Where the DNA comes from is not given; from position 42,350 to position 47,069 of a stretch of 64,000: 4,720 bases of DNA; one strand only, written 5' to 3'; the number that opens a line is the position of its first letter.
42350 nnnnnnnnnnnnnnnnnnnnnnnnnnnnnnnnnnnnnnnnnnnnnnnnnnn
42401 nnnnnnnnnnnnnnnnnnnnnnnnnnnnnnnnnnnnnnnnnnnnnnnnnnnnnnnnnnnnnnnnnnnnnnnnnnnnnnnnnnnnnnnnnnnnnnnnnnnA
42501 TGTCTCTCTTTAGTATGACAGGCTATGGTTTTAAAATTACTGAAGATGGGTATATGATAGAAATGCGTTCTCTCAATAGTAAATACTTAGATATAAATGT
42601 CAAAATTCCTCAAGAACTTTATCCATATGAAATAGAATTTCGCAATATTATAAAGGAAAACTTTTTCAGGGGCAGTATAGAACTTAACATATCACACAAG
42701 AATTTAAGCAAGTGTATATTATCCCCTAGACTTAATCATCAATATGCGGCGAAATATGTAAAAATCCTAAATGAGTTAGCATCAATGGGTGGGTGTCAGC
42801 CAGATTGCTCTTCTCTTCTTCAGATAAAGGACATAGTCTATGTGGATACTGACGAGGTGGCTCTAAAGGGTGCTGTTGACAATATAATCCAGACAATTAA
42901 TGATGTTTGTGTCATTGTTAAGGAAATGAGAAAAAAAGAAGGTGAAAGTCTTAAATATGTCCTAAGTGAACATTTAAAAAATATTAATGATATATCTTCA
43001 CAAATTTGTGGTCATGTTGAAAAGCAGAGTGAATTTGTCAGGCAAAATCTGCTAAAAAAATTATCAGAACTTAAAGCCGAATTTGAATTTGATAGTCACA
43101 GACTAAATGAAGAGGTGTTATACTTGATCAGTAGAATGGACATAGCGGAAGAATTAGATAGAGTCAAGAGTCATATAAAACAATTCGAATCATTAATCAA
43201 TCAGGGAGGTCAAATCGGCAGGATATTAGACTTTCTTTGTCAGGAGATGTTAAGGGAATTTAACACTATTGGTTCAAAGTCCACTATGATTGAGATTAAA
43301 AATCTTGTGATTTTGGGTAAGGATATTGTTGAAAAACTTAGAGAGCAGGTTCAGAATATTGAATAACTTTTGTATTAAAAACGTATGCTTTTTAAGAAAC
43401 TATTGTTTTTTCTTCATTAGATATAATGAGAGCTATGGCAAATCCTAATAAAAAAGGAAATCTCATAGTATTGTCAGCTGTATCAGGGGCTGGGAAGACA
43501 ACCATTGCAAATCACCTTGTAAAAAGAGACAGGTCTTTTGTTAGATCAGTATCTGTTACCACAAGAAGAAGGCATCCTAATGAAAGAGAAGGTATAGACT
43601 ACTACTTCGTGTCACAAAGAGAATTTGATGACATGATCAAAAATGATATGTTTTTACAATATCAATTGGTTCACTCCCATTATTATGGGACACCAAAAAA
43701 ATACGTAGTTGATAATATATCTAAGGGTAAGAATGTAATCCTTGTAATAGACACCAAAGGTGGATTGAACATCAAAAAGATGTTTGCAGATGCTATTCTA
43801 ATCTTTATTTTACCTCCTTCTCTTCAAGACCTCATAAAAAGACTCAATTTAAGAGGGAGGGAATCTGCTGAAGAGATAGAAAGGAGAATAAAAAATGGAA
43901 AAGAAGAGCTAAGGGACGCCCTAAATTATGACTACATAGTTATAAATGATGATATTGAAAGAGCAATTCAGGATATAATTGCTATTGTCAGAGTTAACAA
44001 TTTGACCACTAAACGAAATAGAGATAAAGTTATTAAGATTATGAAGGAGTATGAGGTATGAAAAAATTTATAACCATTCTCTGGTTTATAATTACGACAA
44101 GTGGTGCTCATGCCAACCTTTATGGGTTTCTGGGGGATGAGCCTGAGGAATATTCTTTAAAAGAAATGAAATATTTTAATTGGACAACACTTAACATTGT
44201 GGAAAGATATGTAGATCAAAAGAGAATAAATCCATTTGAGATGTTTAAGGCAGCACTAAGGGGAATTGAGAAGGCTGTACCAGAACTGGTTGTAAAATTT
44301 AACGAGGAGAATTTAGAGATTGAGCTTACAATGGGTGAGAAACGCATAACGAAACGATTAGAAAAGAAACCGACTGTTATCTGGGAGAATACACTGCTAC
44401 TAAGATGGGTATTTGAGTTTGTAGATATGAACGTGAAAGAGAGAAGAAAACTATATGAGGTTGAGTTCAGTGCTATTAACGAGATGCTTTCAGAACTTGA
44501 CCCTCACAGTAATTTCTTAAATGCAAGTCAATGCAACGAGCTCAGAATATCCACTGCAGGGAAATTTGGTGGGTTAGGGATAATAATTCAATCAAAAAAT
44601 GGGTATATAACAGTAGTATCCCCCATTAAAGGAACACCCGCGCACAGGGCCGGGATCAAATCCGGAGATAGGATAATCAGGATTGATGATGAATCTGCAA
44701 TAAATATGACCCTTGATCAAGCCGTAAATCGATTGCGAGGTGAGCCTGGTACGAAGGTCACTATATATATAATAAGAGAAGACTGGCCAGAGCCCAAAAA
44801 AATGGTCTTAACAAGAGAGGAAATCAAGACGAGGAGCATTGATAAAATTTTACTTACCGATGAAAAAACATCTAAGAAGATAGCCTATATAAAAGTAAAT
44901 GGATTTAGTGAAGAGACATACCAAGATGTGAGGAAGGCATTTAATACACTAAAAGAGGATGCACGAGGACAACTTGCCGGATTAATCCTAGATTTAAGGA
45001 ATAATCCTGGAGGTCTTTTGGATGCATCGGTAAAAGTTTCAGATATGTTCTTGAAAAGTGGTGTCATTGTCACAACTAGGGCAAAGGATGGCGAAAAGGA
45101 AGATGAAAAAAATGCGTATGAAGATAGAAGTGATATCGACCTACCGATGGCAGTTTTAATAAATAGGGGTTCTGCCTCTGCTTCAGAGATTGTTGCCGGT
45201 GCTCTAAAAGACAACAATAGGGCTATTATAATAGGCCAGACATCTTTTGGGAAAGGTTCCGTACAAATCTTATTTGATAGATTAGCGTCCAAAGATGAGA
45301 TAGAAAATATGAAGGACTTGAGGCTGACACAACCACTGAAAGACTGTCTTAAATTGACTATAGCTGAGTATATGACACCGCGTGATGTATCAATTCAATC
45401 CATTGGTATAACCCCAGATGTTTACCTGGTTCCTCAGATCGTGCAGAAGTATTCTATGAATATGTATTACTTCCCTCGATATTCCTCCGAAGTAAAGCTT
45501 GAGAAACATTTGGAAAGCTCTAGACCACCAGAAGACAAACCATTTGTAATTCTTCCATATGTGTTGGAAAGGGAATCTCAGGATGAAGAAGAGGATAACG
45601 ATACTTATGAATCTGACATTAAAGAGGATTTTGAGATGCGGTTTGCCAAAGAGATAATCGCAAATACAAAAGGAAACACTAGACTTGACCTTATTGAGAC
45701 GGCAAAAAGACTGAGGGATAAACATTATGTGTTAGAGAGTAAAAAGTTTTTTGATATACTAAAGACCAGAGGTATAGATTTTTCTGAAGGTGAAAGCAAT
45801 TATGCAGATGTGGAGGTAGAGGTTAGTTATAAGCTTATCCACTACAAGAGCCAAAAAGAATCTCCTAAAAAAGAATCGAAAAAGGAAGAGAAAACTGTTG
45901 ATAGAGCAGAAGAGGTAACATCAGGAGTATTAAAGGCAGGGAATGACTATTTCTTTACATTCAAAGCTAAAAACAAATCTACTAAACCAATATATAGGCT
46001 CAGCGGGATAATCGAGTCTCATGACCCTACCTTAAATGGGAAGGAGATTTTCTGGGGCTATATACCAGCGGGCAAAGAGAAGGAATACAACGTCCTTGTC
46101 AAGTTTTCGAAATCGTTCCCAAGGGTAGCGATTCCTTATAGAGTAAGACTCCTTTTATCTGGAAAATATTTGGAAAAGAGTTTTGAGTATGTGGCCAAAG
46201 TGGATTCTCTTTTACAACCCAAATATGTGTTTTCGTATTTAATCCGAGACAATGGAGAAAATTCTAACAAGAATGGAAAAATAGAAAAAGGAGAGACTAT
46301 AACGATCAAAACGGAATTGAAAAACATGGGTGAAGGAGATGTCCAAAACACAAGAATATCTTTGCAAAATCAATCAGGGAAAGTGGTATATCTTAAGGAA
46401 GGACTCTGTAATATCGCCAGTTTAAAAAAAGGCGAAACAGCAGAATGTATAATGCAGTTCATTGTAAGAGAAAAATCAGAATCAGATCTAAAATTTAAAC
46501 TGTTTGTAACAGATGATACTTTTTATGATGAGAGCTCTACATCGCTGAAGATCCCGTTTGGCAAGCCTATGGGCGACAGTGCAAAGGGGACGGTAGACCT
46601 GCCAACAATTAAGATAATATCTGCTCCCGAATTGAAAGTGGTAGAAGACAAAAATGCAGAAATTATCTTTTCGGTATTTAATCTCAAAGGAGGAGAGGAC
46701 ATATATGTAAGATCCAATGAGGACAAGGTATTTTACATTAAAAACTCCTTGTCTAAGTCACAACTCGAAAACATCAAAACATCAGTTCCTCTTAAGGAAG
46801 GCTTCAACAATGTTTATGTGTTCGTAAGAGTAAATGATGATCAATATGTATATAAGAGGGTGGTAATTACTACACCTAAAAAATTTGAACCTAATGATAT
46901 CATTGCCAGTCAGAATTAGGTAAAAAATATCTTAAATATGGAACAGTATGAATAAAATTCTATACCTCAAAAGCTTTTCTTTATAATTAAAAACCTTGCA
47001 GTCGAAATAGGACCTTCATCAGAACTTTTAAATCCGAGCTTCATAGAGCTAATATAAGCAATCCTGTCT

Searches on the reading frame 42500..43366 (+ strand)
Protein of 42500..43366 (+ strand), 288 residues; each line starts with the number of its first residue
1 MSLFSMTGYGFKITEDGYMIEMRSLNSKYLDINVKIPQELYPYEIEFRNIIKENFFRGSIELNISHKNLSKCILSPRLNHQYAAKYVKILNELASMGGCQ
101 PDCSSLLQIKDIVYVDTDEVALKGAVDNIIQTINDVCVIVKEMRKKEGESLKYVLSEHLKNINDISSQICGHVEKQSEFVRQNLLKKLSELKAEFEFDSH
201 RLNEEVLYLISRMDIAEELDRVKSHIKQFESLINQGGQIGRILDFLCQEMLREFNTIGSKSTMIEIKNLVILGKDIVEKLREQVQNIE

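Call 78: search_protein_families(library=pfam, proteins=[window:42500-43366:+], max_evalue=0.00001)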
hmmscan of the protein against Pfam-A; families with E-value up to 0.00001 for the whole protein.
window:42500-43366:+ (288 aa): 2 families
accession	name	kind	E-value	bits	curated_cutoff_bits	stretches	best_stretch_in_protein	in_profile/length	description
PF08340.16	YicC-like_C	-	1.8e-38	131.8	27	1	174-288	6-120/120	Endoribonuclease YicC-like, C-terminal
PF03755.18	YicC-like_N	-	8.2e-30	104.7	25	1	5-152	3-155/156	Endoribonuclease YicC-like, N-terminal region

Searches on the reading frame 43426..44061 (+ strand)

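Call 78: search_protein_families(library=pfam, proteins=[window:43426-44061:+], max_evalue=0.00001)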
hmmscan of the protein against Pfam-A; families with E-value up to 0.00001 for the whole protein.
window:43426-44061:+ (211 aa): 2 families
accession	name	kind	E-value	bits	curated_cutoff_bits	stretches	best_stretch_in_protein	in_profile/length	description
PF00625.27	Guanylate_kin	-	8.4e-40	136.8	25.2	1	11-187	2-178/182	Guanylate kinase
PF13238.12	AAA_18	-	6.8e-06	27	29.4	0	14-150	1-118/128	AAA domain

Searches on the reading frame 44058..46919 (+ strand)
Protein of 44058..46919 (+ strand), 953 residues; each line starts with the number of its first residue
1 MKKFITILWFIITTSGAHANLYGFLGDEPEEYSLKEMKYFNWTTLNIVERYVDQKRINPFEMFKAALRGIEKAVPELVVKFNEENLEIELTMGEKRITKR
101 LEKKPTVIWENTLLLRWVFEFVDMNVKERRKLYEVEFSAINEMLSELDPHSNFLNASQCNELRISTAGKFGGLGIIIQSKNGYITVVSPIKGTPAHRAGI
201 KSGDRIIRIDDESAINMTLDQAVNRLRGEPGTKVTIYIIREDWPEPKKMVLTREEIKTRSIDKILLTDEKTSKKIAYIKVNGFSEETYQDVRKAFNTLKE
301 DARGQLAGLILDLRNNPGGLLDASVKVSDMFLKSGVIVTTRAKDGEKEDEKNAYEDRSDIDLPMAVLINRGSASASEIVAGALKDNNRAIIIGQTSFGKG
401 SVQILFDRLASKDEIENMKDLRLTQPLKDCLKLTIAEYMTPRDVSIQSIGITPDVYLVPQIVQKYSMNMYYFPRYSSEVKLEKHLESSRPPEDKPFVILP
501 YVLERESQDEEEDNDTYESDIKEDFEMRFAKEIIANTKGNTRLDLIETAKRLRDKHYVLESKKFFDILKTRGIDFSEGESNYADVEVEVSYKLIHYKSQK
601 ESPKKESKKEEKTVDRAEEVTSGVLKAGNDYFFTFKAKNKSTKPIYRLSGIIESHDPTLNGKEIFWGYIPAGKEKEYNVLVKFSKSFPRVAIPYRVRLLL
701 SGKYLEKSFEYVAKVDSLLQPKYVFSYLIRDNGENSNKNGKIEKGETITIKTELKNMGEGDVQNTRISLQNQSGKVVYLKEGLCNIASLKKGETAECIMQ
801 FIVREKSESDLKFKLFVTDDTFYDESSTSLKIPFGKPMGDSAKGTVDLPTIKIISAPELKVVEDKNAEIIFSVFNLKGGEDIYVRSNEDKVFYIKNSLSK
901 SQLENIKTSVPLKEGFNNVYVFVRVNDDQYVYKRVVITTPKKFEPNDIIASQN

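Call 78: search_protein_families(library=pfam, proteins=[window:44058-46919:+], max_evalue=0.00001)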
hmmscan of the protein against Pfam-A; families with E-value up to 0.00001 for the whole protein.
window:44058-46919:+ (953 aa): 4 families
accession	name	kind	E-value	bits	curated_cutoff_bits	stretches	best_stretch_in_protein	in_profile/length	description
PF03572.23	Peptidase_S41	-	1.2e-49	168.5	24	1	274-456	1-164/165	Peptidase family S41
PF00595.29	PDZ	-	4.1e-12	46.7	23.2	1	169-238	8-80/81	PDZ domain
PF17820.7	PDZ_6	-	8e-11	42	27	1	186-240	2-54/54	PDZ domain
PF13180.12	PDZ_2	-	3.1e-10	40.7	27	1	171-242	1-71/80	PDZ domain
